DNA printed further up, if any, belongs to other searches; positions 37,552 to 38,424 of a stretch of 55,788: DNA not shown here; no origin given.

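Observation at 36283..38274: AT-rich gene in the rimM slot of the rpsP-trmD operon encoding a nucleoside-deoxyribosyltransferase-like / polyprenyl-synthase-like fusion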

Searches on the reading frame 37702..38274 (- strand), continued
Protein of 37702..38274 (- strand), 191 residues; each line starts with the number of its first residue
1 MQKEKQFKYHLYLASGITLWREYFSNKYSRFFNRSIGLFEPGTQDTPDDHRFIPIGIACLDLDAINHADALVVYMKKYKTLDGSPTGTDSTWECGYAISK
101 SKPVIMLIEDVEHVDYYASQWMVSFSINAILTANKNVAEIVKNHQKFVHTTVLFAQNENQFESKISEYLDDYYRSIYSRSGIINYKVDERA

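Call 66: search_protein_families(library=pfam, proteins=[L117:539-2533:-, L117:2528-3007:+, L117:3602-4126:+, L117:4143-4991:+, L117:5764-6684:+, L117:6641-7237:+, L117:7897-9006:-, L114:533-1402:+, L114:2305-3168:+, L114:3736-4593:-], max_evalue=0.001)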
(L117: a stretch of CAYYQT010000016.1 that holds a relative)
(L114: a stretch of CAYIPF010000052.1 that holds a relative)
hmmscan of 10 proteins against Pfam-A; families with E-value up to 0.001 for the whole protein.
L117:539-2533:- (664 aa): 7 families
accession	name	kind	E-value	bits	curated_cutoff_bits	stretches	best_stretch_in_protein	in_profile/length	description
PF01434.24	Peptidase_M41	-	4.4e-61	206.5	29.9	1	463-645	2-191/191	Peptidase family M41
PF00004.35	AAA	-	1.5e-42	145.6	21.2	1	249-381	1-130/131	ATPase family associated with various cellular activities (AAA)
PF17862.7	AAA_lid_3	-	2.1e-12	46.8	27.2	1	404-446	1-43/45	AAA+ lid domain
PF06480.20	FtsH_ext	-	3.8e-07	30.7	25.5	1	60-140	4-99/103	FtsH Extracellular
PF06068.19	TIP49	-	4.9e-05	23.1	23.8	1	246-283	50-89/347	TIP49 P-loop domain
PF20720.3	nSTAND3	-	0.00084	19.5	27.2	0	249-395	20-152/155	Novel STAND NTPase 3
PF07728.20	AAA_5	-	0.001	19.6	22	0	249-369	2-136/139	AAA domain (dynein-related subfamily)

L117:2528-3007:+ (159 aa): 1 family
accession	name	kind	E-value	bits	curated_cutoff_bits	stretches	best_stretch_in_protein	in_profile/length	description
PF01668.23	SmpB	-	6.5e-44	149.8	27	1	16-158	2-143/143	SmpB protein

L117:3602-4126:+ (174 aa): 1 family
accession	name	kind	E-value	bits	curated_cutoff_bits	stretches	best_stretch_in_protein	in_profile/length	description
PF05014.21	Nuc_deoxyrib_tr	-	9.6e-08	32.6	28.8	1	9-114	1-104/117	Nucleoside 2-deoxyribosyltransferase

L117:4143-4991:+ (282 aa): 1 family
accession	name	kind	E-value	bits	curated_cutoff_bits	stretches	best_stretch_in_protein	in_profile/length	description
PF01040.23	UbiA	-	1.1e-25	90.8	34.2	1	27-267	3-247/250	UbiA prenyltransferase family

L117:5764-6684:+ (306 aa): 1 family
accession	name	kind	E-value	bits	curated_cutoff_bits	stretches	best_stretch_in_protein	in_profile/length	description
PF13091.12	PLDc_2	-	9.7e-22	77.7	27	1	64-185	1-128/132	PLD-like domain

L117:6641-7237:+ (198 aa): 1 family
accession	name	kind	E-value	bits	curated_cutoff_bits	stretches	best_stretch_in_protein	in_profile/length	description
PF02245.21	Pur_DNA_glyco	-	5.3e-49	166.4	27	1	24-193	2-180/181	Methylpurine-DNA glycosylase (MPG)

L117:7897-9006:- (369 aa): 6 families
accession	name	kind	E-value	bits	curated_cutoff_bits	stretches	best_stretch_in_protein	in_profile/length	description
PF00415.24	RCC1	-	1.9e-81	268.9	21.7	7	270-317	1-50/50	Regulator of chromosome condensation (RCC1) repeat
PF25390.1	WD40_RLD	-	1.5e-77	261.8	150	2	150-368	87-314/363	RCC1-like domain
PF13540.12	RCC1_2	-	5.3e-54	179.2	22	6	255-283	2-30/30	Regulator of chromosome condensation (RCC1) repeat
PF25384.1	Alsin_RLD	-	1.4e-27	97.4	100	3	221-298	242-317/405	Alsin RCC1-like domain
PF05593.20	RHS_repeat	-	0.00019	22.2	22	0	218-234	12-28/38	RHS Repeat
PF04473.18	DUF553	-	0.00061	19.7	20.5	0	108-125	95-111/140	Transglutaminase-like domain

L114:533-1402:+ (289 aa): 1 family
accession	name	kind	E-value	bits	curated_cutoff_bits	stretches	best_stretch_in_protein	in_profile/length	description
PF01040.23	UbiA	-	3.6e-22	79.3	34.2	1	25-251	3-229/250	UbiA prenyltransferase family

L114:2305-3168:+ (287 aa): 2 families
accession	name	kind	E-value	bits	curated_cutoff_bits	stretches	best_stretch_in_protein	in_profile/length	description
PF01040.23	UbiA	-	2.6e-26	92.9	34.2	1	28-254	7-229/250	UbiA prenyltransferase family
PF18927.5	CrtO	-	0.00085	20.1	27.3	1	70-141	44-112/123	Glycosyl-4,4'-diaponeurosporenoate acyltransferase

L114:3736-4593:- (285 aa): 0 families

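Call 76: find_encoding_contigs(protein=P0068, flank=6000, max_places=3)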
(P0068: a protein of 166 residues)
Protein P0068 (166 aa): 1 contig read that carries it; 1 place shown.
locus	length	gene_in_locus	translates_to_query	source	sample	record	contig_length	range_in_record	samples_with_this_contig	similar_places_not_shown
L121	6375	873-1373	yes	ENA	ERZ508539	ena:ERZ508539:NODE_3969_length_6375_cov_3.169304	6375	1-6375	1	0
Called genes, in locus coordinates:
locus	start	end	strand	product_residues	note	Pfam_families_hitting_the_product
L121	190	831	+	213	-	PF01040:UbiA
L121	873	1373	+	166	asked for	PF05014:Nuc_deoxyrib_tr (weak)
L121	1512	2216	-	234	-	-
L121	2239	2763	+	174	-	-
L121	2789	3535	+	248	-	-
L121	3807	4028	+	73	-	-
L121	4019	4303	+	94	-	PF05016:ParE_toxin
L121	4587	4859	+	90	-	PF00708:Acylphosphatase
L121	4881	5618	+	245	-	PF01255:Prenyltransf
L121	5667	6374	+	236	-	?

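Call 77: find_encoding_contigs(protein=P0080, flank=6000, max_places=3)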
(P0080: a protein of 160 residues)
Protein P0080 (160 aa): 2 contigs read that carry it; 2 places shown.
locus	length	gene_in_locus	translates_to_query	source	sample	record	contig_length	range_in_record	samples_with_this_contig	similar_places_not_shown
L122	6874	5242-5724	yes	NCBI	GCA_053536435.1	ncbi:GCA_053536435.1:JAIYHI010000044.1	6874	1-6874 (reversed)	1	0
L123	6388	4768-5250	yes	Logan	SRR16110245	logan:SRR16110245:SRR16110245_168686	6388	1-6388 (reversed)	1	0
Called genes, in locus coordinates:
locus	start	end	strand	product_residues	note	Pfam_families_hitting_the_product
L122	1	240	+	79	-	?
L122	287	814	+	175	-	-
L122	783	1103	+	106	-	PF02635:DsrE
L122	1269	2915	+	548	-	-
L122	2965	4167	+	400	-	PF01136:Peptidase_U32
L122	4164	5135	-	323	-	PF01047:MarR (faint), PF12840:HTH_20 (faint), PF13404:HTH_AsnC-type, PF13412:HTH_24, PF22451:NirdL-like_HTH (weak), PF01037:AsnC_trans_reg (faint), PF13404:HTH_AsnC-type, PF13412:HTH_24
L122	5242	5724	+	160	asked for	PF05014:Nuc_deoxyrib_tr (weak)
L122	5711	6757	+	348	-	PF00348:polyprenyl_synt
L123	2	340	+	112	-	?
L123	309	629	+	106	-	PF02635:DsrE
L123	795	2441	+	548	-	-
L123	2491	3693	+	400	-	PF01136:Peptidase_U32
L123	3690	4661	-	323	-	PF01047:MarR (faint), PF12840:HTH_20 (faint), PF13404:HTH_AsnC-type, PF13412:HTH_24, PF22451:NirdL-like_HTH (weak), PF01037:AsnC_trans_reg (faint), PF13404:HTH_AsnC-type, PF13412:HTH_24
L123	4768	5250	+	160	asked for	PF05014:Nuc_deoxyrib_tr (weak)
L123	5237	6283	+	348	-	PF00348:polyprenyl_synt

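Call 83: find_related_loci(query=A6, collection=genome_contigs, flank=4000)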
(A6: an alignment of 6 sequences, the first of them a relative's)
Query A6 (160 aa) in genome_contigs; peptide patterns used: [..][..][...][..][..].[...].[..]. (x = any residue, [..] = any of these).
44 stretches matched a pattern; 34 encode a relative of the query (tblastn E <= 1e-3); 34 distinct loci.
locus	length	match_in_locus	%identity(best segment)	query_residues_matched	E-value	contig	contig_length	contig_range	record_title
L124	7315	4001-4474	49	3-160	4e-49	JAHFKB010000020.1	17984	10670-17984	MAG: archaeon isolate nzgw40 NODE_4291_length_17985_cov_4.436744, whole genome shotgun sequence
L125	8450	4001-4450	46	1-148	2e-46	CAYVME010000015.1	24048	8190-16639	MAG TPA_asm: uncultured Bdellovibrionales bacterium isolate SRP011637_co1_104 genome assembly, contig: NODE_544_length_2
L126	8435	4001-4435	50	1-145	3e-46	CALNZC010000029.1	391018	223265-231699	MAG: uncultured Saprospiraceae bacterium isolate LOGT_bin.0051 genome assembly, contig: contig_34989, whole genome shotg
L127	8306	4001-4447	50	3-151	6e-46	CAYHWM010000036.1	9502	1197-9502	MAG TPA_asm: uncultured Methanosarcinales archaeon isolate ERP119705_co15_631 genome assembly, contig: NODE_8615_length_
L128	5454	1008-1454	43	1-148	3e-43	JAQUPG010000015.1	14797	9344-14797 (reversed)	MAG: Patescibacteria group bacterium isolate STD1_219 NODE_10081_length_14797_cov_6.511316_Sandtown_D1, whole genome sho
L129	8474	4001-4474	43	1-158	3e-43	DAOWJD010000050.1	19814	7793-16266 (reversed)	MAG TPA_asm: Nanoarchaeota archaeon isolate CSMAG_2060 CSMAG_2060_k141_3023687_length_19814_cov_22.0000, whole genome sh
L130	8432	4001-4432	46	1-146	5e-42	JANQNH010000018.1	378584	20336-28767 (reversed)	MAG: Candidatus Nanoarchaeia archaeon isolate PL23a_bin.24 k99_6263341, whole genome shotgun sequence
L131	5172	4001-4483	42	1-160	8e-42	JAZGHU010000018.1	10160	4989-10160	MAG: Candidatus Woesearchaeota archaeon isolate SCS6bin.8 SCS6bin.8_18, whole genome shotgun sequence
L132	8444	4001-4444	43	1-148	2e-41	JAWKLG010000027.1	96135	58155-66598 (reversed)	MAG: Saprospiraceae bacterium isolate ABC1.199 ABC1.199.fa-27, whole genome shotgun sequence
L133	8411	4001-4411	43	2-138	9e-40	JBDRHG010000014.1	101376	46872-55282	MAG: archaeon isolate MEGAHIT-group-1.497 k141_11728633, whole genome shotgun sequence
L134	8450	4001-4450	43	1-148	3e-39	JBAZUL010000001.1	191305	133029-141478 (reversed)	MAG: Patescibacteria group bacterium isolate SO_2017_GW1_227 NODE_569_length_191305_cov_3.865623_OW334_2017, whole genom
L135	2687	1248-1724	40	2-160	3e-39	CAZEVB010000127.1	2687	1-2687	MAG TPA_asm: uncultured archaeon isolate SRP178699_co2_64 genome assembly, contig: NODE_56981_length_2687_cov_6.637158,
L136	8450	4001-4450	42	3-151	2e-38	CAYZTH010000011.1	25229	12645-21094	MAG TPA_asm: Candidatus Woesearchaeota archaeon isolate SRP178699_co1_214 genome assembly, contig: NODE_2208_length_2522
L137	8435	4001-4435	39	2-144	1e-37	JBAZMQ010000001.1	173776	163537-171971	MAG: Patescibacteria group bacterium isolate SO_2017_LW4_47 scaffold_273_c1_LW137-91_2017, whole genome shotgun sequence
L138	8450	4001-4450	42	1-148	2e-37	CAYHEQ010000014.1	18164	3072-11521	MAG TPA_asm: uncultured Candidatus Saccharibacteria bacterium isolate ERP119705_co11_467 genome assembly, contig: NODE_2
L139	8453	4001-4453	45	2-151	3e-41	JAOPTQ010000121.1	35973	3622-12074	MAG: Colwellia sp. isolate tPB_Gamm1 H3element_contig_4349, whole genome shotgun sequence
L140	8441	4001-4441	41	3-148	8e-36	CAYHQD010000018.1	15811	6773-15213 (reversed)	MAG TPA_asm: uncultured Candidatus Peribacteria bacterium isolate ERP119705_co14_575 genome assembly, contig: NODE_4099_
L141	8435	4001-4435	38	2-145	2e-35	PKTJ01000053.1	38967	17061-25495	MAG: Candidatus Parcubacteria bacterium isolate BM521 sc_554, whole genome shotgun sequence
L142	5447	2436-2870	41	4-148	5e-35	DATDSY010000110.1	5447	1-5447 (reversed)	MAG TPA_asm: Candidatus Norongarragalinales archaeon isolate SMAG_U8015 k141_797597, whole genome shotgun sequence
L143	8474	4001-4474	37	4-159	1e-29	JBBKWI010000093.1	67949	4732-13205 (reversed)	MAG: Candidatus Sericytochromatia bacterium isolate metabat_bins.305 k119_2696993, whole genome shotgun sequence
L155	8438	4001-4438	45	1-144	8e-41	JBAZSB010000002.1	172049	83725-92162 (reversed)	MAG: Patescibacteria group bacterium isolate SO_2017_GW1_162 NODE_664_length_172049_cov_1.751632_OW334_2017, whole genom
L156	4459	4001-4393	33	1-131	1e-23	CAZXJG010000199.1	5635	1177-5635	MAG TPA_asm: uncultured Melioribacteraceae bacterium isolate binchicken_co159_36 genome assembly, contig: NODE_7563_leng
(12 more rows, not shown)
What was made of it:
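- Tried and rejected: The 6-sequence alignment A6 worked (call 83).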

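Call 86: search_protein_families(library=pfam, proteins=[L130:4474-5328:+, L136:4478-5329:+, L137:4513-5334:+, L139:4520-5446:+, L140:4523-5347:+, L126:4488-5339:+, L143:1511-3979:+, L143:688-1545:+, L124:4383-5504:+, L129:4470-6017:+], max_evalue=0.01)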
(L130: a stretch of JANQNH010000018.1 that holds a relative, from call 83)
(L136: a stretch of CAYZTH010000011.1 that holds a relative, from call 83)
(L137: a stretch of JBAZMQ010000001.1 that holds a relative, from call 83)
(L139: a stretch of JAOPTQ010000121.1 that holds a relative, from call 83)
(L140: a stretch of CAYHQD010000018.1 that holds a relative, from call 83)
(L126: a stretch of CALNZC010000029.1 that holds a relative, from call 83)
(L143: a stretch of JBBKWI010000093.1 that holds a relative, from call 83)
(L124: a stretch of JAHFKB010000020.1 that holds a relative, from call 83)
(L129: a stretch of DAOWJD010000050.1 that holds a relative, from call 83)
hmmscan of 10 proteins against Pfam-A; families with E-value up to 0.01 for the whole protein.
L130:4474-5328:+ (284 aa): 1 family
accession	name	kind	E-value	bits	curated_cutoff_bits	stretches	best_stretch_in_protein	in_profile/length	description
PF01040.23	UbiA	-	2e-09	37.5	34.2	1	69-221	70-224/250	UbiA prenyltransferase family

L136:4478-5329:+ (283 aa): 1 family
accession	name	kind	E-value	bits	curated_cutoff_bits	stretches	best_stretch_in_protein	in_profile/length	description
PF01040.23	UbiA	-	1.3e-12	48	34.2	1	68-231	69-233/250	UbiA prenyltransferase family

L137:4513-5334:+ (273 aa): 6 families
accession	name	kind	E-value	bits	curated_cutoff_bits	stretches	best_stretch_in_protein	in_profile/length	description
PF13649.12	Methyltransf_25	-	2.8e-15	57.2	27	1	51-149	1-95/97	Methyltransferase domain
PF08241.18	Methyltransf_11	-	6.5e-14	52.8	21.2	1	52-151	1-91/95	Methyltransferase domain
PF13847.12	Methyltransf_31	-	8.2e-10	39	27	1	51-176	7-123/145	Methyltransferase domain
PF08242.18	Methyltransf_12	-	3.8e-07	31.2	30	1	52-148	1-93/98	Methyltransferase domain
PF13489.12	Methyltransf_23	-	4.1e-07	30.3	27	1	42-218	17-162/164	Methyltransferase domain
PF01209.24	Ubie_methyltran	-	0.00027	20.8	20.1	1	51-165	51-161/233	ubiE/COQ5 methyltransferase family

L139:4520-5446:+ (308 aa): 1 family
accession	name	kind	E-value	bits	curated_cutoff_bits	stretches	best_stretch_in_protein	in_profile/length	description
PF01790.23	LGT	-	1.5e-26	93.7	24.9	1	18-262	4-240/240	Prolipoprotein diacylglyceryl transferase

L140:4523-5347:+ (274 aa): 2 families
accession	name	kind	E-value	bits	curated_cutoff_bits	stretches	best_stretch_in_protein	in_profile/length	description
PF00288.32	GHMP_kinases_N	-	2.1e-12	47.6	22.3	1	73-147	2-68/87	GHMP kinases N terminal domain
PF08544.19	GHMP_kinases_C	-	8.6e-06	26.5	21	1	227-269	21-66/85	GHMP kinases C terminal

L126:4488-5339:+ (283 aa): 1 family
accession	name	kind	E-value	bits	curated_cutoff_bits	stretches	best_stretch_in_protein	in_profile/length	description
PF01040.23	UbiA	-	3.3e-24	86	34.2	1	27-245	5-222/250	UbiA prenyltransferase family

L143:1511-3979:+ (822 aa): 0 families

L143:688-1545:+ (285 aa): 7 families
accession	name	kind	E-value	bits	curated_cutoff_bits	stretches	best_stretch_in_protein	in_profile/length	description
PF00106.31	adh_short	-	1.9e-46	158.4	26.6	1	9-198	2-188/195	short chain dehydrogenase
PF13561.12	adh_short_C2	-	9.8e-30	104.3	27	1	14-214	1-199/236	Enoyl-(Acyl carrier protein) reductase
PF08659.16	KR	-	2.8e-20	73.4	22.6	1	10-174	3-164/180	KR domain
PF01370.27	Epimerase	-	6.4e-06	26.2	20.9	1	10-125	1-98/240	NAD dependent epimerase/dehydratase family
PF02719.21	Polysacc_synt_2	-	0.00027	20.7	20.2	1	10-79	1-74/293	Polysaccharide biosynthesis protein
PF23441.1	SDR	-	0.00043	20.2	27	1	4-201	4-203/258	SDR-like rossmann domain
PF00899.27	ThiF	-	0.004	16.8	28.1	1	4-53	17-65/238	ThiF family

L124:4383-5504:+ (373 aa): 1 family
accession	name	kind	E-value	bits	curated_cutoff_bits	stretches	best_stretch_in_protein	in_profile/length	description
PF00348.22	polyprenyl_synt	-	4.2e-12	46.2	27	1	77-314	16-247/251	Polyprenyl synthetase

L129:4470-6017:+ (515 aa): 2 families
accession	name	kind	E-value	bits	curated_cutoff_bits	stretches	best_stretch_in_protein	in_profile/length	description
PF04055.27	Radical_SAM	-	1.9e-18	67.6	29.5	1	213-385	2-166/166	Radical SAM superfamily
PF02310.24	B12-binding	-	2.5e-09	37.5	32.1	1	34-151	11-119/121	B12 binding domain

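Call 89: search_protein_families(library=pfam, proteins=[L125:4001-5338:+, L128:1477-2340:+, L141:4455-5324:+, L155:4464-5384:+, L156:2511-3569:+, L122:5711-6757:+, L121:190-831:+, L142:3213-5171:+, L133:4453-5229:+, L134:3032-3802:-], max_evalue=0.01)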
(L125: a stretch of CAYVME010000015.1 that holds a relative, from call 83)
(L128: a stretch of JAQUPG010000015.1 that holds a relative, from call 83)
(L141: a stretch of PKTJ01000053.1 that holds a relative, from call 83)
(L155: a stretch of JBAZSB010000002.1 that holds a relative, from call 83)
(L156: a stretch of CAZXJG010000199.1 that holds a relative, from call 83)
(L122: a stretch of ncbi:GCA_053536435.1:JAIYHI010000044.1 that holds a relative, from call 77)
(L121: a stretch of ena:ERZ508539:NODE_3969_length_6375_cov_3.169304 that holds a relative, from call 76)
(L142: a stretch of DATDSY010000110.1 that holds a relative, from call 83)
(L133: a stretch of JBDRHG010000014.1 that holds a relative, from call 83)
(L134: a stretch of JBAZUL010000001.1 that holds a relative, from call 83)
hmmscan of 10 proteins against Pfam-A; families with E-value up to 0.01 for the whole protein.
L125:4001-5338:+ (445 aa): 3 families
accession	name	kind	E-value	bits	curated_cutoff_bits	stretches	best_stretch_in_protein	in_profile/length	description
PF01040.23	UbiA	-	5.1e-08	33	34.2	1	233-407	73-249/250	UbiA prenyltransferase family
PF15891.11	Nuc_deoxyri_tr2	-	2.9e-06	28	30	1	4-95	2-101/105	Nucleoside 2-deoxyribosyltransferase like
PF05014.21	Nuc_deoxyrib_tr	-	5.2e-05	23.8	28.8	1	6-101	1-102/117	Nucleoside 2-deoxyribosyltransferase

L128:1477-2340:+ (287 aa): 1 family
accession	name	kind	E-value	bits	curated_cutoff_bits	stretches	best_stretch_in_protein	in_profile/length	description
PF01040.23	UbiA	-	8.7e-07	28.9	34.2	1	74-227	74-229/250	UbiA prenyltransferase family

L141:4455-5324:+ (289 aa): 1 family
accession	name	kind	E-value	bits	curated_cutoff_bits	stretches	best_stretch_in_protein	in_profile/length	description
PF01040.23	UbiA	-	5.4e-09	36.1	34.2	1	72-227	70-226/250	UbiA prenyltransferase family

L155:4464-5384:+ (306 aa): 1 family
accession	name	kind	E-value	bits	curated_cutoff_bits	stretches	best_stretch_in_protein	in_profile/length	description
PF01040.23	UbiA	-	2.1e-10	40.8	34.2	1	87-242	71-228/250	UbiA prenyltransferase family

L156:2511-3569:+ (352 aa): 1 family
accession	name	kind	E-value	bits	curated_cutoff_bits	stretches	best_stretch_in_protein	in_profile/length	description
PF00348.22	polyprenyl_synt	-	8.7e-21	74.7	27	1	57-290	19-248/251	Polyprenyl synthetase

L122:5711-6757:+ (348 aa): 1 family
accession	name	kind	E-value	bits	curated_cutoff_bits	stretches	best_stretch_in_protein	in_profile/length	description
PF00348.22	polyprenyl_synt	-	5.6e-11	42.6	27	1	140-284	108-244/251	Polyprenyl synthetase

L121:190-831:+ (213 aa): 1 family
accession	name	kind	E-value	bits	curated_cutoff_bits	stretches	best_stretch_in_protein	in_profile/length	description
PF01040.23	UbiA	-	2.7e-12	47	34.2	1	21-184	70-232/250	UbiA prenyltransferase family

L142:3213-5171:+ (652 aa): 1 family
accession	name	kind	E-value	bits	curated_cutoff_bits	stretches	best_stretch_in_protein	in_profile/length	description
PF11833.13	CPP1-like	-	0.0045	17.1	28.4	1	183-224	116-157/196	Protein CHAPERONE-LIKE PROTEIN OF POR1-like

L133:4453-5229:+ (258 aa): 0 families

L134:3032-3802:- (256 aa): 4 families
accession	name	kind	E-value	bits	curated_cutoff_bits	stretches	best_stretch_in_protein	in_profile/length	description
PF01978.25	TrmB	-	1.9e-17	63.3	25.6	1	9-75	3-68/68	Sugar-specific transcriptional regulator TrmB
PF09339.16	HTH_IclR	-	0.0004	20.6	22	1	28-58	18-48/52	IclR helix-turn-helix domain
PF24033.1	DUF7342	-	0.0074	16.7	31.6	0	28-77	17-66/150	Family of unknown function (DUF7342)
PF13022.12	HTH_Tnp_1_2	-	0.0081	16.7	27.9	0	12-97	10-91/122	Helix-turn-helix of insertion element transposase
